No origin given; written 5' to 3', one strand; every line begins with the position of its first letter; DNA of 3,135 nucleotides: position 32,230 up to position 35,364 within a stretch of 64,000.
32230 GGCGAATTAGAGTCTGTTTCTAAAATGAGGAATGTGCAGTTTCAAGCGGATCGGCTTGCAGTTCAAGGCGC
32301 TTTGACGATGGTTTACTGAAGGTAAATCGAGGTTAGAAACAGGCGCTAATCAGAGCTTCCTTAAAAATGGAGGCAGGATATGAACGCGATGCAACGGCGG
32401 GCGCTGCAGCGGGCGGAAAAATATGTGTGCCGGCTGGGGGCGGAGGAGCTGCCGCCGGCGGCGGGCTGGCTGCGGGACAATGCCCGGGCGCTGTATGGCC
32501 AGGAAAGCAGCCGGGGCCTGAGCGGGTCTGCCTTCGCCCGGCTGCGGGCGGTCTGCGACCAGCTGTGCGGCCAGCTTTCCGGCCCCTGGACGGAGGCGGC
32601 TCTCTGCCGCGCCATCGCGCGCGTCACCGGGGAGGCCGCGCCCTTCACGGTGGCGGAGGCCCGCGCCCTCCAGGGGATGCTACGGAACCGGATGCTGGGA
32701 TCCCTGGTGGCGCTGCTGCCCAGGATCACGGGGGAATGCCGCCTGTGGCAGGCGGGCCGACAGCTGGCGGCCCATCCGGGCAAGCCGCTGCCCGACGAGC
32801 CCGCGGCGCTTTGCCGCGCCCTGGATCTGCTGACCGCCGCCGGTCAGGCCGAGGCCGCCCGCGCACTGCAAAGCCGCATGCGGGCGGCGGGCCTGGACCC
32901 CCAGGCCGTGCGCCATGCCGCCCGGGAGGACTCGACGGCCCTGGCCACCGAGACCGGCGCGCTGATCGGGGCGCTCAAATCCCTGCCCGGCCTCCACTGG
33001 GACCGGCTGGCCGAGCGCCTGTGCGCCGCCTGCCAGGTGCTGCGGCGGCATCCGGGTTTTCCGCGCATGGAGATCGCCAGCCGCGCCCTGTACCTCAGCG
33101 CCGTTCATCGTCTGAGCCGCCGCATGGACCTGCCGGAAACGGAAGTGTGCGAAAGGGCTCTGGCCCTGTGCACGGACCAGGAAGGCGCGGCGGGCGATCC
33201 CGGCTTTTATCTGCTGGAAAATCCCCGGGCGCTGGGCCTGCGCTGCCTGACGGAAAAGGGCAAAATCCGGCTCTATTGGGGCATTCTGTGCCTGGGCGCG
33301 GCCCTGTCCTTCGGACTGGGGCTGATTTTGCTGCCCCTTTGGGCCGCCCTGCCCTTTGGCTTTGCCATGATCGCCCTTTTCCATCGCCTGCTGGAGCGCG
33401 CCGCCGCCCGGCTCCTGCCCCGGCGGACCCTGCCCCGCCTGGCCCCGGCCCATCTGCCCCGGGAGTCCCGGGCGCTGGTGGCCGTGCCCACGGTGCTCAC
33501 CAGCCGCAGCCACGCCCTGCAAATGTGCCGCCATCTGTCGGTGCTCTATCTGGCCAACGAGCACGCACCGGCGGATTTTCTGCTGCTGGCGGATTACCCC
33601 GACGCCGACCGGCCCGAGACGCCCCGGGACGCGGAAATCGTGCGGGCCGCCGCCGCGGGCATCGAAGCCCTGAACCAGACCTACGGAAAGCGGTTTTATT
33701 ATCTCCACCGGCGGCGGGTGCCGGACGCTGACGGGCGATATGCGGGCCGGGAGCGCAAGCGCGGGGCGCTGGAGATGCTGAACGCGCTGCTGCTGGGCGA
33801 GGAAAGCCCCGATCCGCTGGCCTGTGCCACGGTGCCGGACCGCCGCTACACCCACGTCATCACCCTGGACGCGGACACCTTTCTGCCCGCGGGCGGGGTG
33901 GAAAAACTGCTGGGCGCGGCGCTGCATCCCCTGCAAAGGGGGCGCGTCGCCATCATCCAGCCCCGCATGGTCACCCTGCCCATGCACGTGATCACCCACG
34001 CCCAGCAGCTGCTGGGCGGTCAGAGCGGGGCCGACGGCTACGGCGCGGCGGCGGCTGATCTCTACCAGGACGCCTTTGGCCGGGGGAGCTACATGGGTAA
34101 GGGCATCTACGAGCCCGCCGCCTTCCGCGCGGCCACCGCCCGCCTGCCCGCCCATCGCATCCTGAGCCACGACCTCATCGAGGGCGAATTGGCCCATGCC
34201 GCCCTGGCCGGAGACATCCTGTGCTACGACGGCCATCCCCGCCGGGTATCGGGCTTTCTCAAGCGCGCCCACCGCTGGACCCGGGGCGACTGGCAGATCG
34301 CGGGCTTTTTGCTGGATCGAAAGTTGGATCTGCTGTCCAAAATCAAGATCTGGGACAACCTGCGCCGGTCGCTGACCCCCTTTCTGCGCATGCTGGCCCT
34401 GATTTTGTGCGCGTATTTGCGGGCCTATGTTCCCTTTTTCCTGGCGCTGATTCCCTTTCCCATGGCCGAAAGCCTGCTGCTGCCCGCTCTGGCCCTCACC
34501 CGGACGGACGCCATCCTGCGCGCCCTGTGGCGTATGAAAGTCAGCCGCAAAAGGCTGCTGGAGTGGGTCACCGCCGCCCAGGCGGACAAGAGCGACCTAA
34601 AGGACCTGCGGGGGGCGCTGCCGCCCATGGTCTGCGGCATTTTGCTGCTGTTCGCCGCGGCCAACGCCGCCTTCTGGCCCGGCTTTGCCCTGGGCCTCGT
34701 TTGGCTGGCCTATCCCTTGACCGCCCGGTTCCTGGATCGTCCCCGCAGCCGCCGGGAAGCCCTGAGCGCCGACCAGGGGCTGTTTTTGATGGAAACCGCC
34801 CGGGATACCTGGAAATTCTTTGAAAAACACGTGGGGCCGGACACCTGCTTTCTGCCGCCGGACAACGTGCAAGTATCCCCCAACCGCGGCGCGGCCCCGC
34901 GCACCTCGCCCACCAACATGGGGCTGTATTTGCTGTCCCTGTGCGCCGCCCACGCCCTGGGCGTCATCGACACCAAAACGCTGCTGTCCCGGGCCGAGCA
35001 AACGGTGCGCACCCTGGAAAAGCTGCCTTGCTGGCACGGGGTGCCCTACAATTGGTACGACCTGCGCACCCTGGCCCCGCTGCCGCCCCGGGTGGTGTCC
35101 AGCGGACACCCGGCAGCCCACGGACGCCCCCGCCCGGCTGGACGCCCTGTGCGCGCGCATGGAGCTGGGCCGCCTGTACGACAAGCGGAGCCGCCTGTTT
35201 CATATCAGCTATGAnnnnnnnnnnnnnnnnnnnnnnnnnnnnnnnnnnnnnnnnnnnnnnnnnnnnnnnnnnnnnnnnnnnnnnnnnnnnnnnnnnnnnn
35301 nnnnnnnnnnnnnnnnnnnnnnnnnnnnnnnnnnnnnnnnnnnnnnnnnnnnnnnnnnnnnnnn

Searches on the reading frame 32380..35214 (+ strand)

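Call 21: search_protein_families(library=pfam, proteins=[window:32380-35214:+], max_evalue=1)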
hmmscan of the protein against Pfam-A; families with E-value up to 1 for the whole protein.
window:32380-35214:+ (944 aa): 2 families
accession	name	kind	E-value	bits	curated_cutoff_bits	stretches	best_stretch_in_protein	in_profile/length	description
PF11329.14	DUF3131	-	2e-08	34.1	20.3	1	806-900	2-89/367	Protein of unknown function (DUF3131)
PF13632.12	Glyco_trans_2_3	-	0.0006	20.1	27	1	612-690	118-190/198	Glycosyl transferase family group 2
